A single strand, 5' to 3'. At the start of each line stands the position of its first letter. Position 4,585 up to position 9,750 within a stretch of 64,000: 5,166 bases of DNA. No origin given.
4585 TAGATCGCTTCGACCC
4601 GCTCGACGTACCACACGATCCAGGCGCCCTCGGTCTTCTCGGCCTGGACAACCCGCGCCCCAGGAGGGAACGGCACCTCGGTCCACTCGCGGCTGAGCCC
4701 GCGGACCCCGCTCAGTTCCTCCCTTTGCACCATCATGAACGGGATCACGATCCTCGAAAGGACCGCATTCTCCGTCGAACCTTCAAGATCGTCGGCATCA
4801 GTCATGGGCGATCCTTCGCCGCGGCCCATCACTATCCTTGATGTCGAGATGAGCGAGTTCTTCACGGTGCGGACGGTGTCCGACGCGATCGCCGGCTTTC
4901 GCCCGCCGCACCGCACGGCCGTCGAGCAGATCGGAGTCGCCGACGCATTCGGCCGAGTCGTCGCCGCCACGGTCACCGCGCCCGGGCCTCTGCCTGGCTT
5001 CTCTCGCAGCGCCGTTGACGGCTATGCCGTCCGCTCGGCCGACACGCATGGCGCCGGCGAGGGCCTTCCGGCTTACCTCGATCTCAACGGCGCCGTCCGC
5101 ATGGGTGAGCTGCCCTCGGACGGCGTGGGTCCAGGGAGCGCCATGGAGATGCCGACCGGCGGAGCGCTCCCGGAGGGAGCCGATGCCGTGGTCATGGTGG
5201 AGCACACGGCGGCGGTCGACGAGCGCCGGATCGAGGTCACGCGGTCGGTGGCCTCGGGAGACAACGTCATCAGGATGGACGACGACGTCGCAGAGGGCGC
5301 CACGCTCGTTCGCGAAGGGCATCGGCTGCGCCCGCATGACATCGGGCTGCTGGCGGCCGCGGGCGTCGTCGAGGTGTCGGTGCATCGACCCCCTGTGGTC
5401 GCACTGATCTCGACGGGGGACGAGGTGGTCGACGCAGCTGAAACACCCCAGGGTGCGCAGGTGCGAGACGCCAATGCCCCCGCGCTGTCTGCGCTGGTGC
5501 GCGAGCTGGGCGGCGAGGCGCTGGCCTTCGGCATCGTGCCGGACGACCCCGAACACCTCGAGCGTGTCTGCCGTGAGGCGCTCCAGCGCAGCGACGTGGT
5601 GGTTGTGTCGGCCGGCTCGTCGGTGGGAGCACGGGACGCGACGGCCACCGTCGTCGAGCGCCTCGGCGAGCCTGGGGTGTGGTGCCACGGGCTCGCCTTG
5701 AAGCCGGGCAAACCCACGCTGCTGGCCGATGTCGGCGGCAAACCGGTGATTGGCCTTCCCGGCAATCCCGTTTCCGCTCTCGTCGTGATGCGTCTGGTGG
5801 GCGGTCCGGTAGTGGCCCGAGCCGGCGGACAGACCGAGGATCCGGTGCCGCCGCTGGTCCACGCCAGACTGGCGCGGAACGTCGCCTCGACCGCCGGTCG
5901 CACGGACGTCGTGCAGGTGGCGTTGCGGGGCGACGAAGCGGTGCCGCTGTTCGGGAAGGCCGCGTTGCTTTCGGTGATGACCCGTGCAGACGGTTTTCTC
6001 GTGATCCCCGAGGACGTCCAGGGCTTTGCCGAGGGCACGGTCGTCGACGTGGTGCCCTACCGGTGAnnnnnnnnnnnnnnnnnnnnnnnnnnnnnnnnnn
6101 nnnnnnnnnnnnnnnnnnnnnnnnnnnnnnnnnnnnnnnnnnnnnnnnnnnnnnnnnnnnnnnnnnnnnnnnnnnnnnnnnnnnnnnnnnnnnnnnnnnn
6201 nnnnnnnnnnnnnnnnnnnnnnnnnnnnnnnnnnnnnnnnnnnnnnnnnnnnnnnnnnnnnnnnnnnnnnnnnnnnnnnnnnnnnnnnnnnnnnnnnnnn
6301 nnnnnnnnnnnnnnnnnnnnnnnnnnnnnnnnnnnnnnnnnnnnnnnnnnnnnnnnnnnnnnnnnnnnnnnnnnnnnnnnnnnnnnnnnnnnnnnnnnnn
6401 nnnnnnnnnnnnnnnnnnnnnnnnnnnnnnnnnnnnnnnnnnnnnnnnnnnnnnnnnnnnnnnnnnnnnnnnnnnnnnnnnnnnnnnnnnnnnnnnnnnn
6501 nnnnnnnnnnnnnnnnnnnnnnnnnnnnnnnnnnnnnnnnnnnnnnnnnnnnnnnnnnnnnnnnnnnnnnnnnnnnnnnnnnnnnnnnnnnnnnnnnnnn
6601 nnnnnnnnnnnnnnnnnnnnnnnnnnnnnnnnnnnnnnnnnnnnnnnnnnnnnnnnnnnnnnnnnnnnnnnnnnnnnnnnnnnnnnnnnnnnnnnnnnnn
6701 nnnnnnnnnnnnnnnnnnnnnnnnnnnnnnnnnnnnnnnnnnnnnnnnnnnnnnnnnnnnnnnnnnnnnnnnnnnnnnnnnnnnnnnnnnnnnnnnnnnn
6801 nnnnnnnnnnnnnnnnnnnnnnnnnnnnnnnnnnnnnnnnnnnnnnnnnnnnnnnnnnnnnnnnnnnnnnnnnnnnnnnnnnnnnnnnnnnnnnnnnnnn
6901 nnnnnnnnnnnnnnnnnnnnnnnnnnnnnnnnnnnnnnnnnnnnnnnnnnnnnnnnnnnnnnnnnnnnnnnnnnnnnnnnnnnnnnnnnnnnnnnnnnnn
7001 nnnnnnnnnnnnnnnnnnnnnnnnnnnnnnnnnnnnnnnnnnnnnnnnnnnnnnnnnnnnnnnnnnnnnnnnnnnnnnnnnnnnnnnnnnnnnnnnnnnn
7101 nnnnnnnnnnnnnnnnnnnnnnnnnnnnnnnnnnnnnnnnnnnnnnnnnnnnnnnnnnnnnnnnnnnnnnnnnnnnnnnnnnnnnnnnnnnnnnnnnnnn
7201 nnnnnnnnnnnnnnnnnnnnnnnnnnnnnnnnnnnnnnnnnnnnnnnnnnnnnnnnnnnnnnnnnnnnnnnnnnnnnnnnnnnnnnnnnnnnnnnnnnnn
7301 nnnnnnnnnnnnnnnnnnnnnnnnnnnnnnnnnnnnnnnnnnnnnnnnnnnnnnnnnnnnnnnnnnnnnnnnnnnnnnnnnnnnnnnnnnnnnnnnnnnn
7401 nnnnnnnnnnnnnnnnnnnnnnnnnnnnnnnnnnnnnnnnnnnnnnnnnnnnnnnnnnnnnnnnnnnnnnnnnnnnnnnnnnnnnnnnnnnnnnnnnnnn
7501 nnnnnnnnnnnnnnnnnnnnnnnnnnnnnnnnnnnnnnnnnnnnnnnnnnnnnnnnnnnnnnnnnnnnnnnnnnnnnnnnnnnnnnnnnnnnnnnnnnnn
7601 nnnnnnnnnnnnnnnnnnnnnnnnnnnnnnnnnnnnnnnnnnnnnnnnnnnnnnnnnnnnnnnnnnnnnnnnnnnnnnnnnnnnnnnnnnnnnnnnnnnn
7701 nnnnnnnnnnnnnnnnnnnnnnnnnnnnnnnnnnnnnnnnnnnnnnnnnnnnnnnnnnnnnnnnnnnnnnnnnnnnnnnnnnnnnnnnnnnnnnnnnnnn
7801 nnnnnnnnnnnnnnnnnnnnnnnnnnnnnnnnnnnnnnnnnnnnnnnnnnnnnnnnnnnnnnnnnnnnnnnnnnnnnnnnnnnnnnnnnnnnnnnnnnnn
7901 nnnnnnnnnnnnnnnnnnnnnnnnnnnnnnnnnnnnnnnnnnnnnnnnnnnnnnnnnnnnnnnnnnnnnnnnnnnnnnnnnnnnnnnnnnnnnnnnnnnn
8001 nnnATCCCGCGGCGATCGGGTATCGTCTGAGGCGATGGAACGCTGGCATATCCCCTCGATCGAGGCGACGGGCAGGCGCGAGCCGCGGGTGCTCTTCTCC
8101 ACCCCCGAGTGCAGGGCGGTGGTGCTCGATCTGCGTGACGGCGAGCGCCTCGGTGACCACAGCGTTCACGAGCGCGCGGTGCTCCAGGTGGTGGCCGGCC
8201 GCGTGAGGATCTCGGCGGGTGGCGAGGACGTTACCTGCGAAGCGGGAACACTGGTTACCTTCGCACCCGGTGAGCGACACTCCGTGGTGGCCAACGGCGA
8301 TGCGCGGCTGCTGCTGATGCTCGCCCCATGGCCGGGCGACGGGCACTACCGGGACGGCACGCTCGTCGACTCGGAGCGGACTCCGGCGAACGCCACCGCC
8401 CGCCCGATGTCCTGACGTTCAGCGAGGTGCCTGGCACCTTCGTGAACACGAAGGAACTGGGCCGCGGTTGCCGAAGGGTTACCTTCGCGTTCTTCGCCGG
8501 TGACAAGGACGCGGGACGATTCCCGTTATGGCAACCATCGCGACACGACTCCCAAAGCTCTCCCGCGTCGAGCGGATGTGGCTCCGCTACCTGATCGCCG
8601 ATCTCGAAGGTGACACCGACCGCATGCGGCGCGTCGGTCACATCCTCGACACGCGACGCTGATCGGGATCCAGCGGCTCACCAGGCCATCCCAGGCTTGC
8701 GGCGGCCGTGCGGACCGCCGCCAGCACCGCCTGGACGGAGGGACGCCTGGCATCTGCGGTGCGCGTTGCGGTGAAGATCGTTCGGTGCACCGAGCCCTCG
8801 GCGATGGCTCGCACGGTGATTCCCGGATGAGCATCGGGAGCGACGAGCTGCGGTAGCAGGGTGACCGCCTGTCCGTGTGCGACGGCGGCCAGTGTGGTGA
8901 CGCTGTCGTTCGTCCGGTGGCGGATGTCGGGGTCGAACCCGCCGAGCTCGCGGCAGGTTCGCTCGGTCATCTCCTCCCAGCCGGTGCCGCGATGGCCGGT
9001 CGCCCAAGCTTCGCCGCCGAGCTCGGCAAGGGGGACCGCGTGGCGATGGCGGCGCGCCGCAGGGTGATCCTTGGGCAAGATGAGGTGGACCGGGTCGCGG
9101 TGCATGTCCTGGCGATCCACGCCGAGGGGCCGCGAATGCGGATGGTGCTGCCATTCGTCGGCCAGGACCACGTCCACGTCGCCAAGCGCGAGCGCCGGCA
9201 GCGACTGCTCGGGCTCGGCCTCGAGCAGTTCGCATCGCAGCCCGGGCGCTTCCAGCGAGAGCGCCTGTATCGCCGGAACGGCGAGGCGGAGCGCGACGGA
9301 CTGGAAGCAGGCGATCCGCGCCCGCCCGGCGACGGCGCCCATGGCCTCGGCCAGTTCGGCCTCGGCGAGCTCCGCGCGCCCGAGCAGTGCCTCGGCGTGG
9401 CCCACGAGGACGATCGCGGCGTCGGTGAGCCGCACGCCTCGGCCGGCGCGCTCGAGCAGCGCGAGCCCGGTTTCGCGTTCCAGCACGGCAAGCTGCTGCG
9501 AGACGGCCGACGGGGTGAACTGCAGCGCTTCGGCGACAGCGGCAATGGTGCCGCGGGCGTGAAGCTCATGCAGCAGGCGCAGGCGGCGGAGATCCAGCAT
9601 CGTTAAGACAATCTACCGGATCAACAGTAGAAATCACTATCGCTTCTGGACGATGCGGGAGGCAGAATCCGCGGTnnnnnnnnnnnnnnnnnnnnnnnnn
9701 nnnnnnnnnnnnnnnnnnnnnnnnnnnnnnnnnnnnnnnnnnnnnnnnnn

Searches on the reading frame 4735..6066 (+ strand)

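Call 49: search_protein_families(library=pfam, proteins=[window:4735-6066:+], max_evalue=0.0001)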
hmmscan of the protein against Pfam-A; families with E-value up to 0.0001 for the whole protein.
window:4735-6066:+ (443 aa): 3 families
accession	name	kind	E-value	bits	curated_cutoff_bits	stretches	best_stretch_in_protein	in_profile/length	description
PF03453.22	MoeA_N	-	5.1e-40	137.2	30.8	1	58-210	16-160/160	MoeA N-terminal region (domain I and II)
PF00994.29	MoCF_biosynth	-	6.3e-31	107.4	26.6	1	223-360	1-142/144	Probable molybdopterin binding domain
PF03454.20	MoeA_C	-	7.6e-14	52.1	22.1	1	377-441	2-71/72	MoeA C-terminal region (domain IV)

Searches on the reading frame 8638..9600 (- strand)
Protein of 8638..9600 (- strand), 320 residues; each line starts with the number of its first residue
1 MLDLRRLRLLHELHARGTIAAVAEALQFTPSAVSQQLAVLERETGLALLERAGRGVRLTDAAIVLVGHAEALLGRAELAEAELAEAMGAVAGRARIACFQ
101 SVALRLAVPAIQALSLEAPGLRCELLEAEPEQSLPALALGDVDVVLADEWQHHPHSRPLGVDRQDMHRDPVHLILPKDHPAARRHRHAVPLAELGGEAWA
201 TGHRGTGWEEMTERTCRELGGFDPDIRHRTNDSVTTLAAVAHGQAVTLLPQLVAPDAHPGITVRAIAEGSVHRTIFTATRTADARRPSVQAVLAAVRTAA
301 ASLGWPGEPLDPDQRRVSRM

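Call 49: search_protein_families(library=pfam, proteins=[window:8638-9600:-], max_evalue=0.0001)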
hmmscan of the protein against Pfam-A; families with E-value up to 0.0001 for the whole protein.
window:8638-9600:- (320 aa): 2 families
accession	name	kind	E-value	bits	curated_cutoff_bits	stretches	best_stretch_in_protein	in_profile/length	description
PF03466.25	LysR_substrate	-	1.3e-32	113.3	28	1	90-300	4-208/209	LysR substrate binding domain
PF00126.33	HTH_1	-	2.3e-14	53.5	26.6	1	4-62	1-59/60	Bacterial regulatory helix-turn-helix protein, lysR family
